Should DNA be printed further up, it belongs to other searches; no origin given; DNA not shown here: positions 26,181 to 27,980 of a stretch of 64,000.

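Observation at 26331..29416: Translationally coupled pair of paralogous GAF-AAA+-HTH regulators, one apparently a pseudo-ATPase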

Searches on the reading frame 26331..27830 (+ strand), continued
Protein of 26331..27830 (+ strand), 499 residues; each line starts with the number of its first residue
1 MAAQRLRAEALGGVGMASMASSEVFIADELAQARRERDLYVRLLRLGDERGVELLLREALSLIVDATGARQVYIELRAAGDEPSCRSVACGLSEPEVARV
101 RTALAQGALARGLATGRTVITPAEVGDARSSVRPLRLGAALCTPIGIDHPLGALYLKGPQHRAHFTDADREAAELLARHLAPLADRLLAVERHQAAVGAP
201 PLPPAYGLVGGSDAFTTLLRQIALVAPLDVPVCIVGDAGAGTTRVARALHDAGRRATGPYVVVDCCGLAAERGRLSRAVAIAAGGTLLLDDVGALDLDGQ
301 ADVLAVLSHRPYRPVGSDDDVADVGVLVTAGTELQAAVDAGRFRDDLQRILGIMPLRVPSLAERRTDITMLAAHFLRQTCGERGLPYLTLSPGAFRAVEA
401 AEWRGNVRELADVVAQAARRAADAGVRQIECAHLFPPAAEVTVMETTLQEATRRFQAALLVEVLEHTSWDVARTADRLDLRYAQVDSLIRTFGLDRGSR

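Call 73: fold_search(model_id=the predicted structure, library=pdb)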
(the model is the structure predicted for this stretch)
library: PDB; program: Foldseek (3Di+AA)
matches with E <= 10: 1669; with E <= 0.001: 735
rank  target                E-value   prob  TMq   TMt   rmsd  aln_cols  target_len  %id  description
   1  5m7n_B                1.1e-22  1.00  0.44  0.49  13.4       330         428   30  Crystal structure of NtrX from Brucella abortus in complex with ATP processed with the CrystalDirect automated mountin (released 2017-01-25)
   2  5m7n_A                6.0e-22  1.00  0.45  0.49  10.6       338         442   28  Crystal structure of NtrX from Brucella abortus in complex with ATP processed with the CrystalDirect automated mountin (released 2017-01-25)
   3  5m7p_A                1.0e-21  1.00  0.46  0.50  10.5       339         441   28  Crystal structure of NtrX from Brucella abortus in complex with ADP processed with the CrystalDirect automated mountin (released 2017-01-25)
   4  5m7p_B                1.8e-21  1.00  0.44  0.48  13.4       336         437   28  Crystal structure of NtrX from Brucella abortus in complex with ADP processed with the CrystalDirect automated mountin (released 2017-01-25)
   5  5m7o_A                4.8e-21  1.00  0.43  0.47  11.4       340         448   28  Crystal structure of NtrX from Brucella abortus processed with the CrystalDirect automated mounting and cryo-cooling t (released 2017-01-25)
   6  5m7o_B                1.6e-20  1.00  0.44  0.48  13.7       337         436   28  Crystal structure of NtrX from Brucella abortus processed with the CrystalDirect automated mounting and cryo-cooling t (released 2017-01-25)
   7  6luf_A                3.7e-20  1.00  0.44  0.83   2.3       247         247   32  Trans-acting mutant Y290A of the central AAA+ domain of the flagellar regulatory protein FlrC (released 2020-03-18)
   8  6luf_C                2.5e-19  1.00  0.44  0.84   2.3       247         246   32  Trans-acting mutant Y290A of the central AAA+ domain of the flagellar regulatory protein FlrC (released 2020-03-18)
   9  1ny5_A                2.8e-19  1.00  0.43  0.54  12.4       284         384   26  Crystal structure of sigm54 activator (AAA+ ATPase) in the inactive state (released 2003-11-11)
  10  1ojl_D                2.9e-19  1.00  0.41  0.65  14.5       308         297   28  Crystal structure of a sigma54-activator suggests the mechanism for the conformational switch necessary for sigma54 bi (released 2005-05-19)
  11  4qht_A                4.1e-19  1.00  0.40  0.76   2.8       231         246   34  Crystal structure of AAA+/ sigma 54 activator domain of the flagellar regulatory protein FlrC from Vibrio cholerae in  (released 2014-07-16)
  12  6lua_D                4.3e-19  1.00  0.43  0.82   3.1       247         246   33  Cis-mutant R349A of the central AAA+ domain of the flagellar regulatory protein FlrC (released 2020-03-18)
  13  6iy8_B                5.1e-19  1.00  0.43  0.44  21.6       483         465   22  DmpR-phenol complex of Pseudomonas putida (released 2020-06-10)
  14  4qht_C                6.8e-19  1.00  0.43  0.81   3.6       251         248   33  Crystal structure of AAA+/ sigma 54 activator domain of the flagellar regulatory protein FlrC from Vibrio cholerae in  (released 2014-07-16)
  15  2c99                  2.1e-18  1.00  0.43  0.81   3.1       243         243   29  Structural basis of the nucleotide driven conformational changes in the AAA domain of transcription activator PspF (released 2006-02-01)
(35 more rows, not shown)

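Call 83: find_related_loci(query=A6, collection=metagenome_contigs, flank=4000)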
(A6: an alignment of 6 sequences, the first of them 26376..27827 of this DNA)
Query A6 (484 aa) in metagenome_contigs; peptide patterns used: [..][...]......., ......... (x = any residue, [..] = any of these).
236 stretches matched a pattern; 16 encode a relative of the query (tblastn E <= 1e-3); 16 distinct loci.
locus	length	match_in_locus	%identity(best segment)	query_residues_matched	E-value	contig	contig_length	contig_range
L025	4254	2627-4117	43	16-480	2e-96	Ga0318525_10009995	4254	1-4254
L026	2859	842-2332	42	16-480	3e-97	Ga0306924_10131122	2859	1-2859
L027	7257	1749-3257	42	13-483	5e-94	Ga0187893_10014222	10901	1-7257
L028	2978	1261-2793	41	3-482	3e-95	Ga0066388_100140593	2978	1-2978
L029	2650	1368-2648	43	14-413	2e-89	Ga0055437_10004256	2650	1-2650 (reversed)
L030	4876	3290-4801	40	7-481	2e-85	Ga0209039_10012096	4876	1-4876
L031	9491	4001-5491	40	13-481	2e-84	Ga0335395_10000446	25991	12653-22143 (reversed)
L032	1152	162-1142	40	14-312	2e-56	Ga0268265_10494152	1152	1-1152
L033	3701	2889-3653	43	14-260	4e-49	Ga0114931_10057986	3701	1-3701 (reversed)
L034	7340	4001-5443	41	32-481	2e-98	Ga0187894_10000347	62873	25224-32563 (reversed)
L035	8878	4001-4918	32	193-477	8e-31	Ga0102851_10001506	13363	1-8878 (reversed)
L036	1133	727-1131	45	14-142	1e-24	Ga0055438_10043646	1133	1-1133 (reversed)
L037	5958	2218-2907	30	192-403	5e-22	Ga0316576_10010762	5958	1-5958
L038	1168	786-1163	44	14-133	2e-15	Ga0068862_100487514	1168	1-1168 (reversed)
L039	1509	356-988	26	193-403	2e-10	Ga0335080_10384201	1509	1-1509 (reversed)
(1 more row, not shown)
